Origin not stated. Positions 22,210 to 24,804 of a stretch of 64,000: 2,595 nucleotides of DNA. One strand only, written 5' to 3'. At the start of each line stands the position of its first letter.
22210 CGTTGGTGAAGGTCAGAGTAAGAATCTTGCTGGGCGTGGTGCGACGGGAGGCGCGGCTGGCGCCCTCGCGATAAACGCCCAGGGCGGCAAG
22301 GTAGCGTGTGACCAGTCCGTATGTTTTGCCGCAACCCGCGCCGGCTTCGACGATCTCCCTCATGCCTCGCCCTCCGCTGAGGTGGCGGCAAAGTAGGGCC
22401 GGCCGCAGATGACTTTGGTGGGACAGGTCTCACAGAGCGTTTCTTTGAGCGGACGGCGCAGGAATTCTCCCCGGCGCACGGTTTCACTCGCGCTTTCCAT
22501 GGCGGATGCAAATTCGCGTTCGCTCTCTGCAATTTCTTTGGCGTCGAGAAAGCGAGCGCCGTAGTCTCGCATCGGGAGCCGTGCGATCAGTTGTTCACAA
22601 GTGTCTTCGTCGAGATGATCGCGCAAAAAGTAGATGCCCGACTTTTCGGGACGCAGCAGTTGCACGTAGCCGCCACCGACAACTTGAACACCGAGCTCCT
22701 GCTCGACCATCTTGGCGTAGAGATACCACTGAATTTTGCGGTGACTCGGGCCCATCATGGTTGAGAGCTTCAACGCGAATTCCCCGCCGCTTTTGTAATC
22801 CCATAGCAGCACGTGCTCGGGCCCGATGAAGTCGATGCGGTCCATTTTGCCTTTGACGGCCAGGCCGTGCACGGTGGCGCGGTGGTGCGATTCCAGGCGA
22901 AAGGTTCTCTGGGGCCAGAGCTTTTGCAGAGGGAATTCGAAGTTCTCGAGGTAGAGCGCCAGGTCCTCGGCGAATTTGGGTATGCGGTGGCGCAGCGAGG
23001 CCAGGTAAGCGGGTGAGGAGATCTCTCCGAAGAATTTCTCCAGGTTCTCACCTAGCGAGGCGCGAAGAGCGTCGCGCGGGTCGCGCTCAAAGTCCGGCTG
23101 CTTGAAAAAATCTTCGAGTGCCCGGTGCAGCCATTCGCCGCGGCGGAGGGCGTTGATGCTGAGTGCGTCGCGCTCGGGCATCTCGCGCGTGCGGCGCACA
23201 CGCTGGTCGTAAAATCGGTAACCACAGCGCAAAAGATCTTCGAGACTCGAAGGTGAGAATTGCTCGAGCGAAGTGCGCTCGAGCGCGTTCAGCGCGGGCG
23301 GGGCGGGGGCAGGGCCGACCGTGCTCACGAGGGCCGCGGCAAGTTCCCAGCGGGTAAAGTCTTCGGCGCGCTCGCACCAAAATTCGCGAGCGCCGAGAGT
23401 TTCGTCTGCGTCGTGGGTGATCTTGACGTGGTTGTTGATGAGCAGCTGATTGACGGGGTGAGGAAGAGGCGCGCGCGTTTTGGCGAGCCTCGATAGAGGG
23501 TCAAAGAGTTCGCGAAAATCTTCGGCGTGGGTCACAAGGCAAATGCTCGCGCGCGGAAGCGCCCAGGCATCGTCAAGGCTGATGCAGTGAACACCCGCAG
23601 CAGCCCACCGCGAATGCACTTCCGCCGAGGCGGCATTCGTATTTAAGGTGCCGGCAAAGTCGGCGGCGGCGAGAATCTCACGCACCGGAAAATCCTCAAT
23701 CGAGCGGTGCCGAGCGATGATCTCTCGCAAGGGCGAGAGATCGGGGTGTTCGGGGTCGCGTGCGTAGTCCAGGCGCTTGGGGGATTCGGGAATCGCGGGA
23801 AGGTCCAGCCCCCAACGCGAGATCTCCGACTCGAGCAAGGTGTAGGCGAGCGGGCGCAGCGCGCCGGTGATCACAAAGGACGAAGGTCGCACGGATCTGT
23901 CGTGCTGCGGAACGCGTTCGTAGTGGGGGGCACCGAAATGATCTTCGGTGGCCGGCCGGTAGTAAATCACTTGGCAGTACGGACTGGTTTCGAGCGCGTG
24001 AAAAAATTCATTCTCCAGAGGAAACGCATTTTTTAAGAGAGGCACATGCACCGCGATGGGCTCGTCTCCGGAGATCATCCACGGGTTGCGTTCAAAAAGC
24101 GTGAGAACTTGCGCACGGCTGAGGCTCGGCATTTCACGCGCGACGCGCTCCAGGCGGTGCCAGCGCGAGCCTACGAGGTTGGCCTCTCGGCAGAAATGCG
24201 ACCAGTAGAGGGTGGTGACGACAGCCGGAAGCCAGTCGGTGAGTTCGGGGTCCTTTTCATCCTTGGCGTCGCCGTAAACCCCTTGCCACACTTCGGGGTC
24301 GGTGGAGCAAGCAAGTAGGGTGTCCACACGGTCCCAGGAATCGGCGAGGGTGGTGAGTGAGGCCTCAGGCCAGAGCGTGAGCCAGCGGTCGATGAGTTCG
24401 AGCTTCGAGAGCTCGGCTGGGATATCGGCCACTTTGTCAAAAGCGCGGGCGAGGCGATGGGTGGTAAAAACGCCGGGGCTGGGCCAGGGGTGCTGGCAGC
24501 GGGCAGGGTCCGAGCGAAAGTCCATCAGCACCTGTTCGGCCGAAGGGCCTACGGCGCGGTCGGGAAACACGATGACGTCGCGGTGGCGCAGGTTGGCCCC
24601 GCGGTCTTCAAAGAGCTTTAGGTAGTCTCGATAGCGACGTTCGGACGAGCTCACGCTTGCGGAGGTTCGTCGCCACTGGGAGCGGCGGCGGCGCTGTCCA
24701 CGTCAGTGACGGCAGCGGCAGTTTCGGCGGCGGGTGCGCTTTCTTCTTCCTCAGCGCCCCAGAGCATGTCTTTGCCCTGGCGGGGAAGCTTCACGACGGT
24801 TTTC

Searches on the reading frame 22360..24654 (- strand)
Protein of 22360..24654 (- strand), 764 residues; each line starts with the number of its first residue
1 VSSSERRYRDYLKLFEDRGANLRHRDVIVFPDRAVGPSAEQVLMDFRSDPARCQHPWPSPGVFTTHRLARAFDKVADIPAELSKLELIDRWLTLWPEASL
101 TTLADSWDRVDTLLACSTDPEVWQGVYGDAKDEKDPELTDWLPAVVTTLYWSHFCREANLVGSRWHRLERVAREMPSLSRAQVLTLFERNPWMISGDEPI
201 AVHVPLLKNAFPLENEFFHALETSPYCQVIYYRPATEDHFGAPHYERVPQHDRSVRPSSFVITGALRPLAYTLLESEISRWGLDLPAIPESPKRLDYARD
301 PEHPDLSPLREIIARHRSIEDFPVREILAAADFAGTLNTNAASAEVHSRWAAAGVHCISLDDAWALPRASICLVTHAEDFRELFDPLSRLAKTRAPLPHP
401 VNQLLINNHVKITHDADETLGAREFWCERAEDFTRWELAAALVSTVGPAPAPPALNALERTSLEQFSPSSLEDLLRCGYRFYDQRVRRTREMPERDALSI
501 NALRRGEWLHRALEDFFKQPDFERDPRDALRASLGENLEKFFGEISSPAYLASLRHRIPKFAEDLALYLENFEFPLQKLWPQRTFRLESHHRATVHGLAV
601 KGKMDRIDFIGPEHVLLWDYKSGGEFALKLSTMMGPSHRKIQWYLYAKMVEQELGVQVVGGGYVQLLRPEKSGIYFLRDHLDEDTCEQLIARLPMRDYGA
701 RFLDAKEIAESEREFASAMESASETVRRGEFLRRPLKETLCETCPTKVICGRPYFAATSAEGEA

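Call 42: search_protein_families(library=pfam, proteins=[window:22360-24654:-], max_evalue=0.00001)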
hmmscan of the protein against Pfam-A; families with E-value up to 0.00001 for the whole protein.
window:22360-24654:- (764 aa): 1 family
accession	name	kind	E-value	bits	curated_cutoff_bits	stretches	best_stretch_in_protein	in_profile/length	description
PF12705.13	PDDEXK_1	-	8.7e-27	95.1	22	1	465-750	1-246/247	PD-(D/E)XK nuclease superfamily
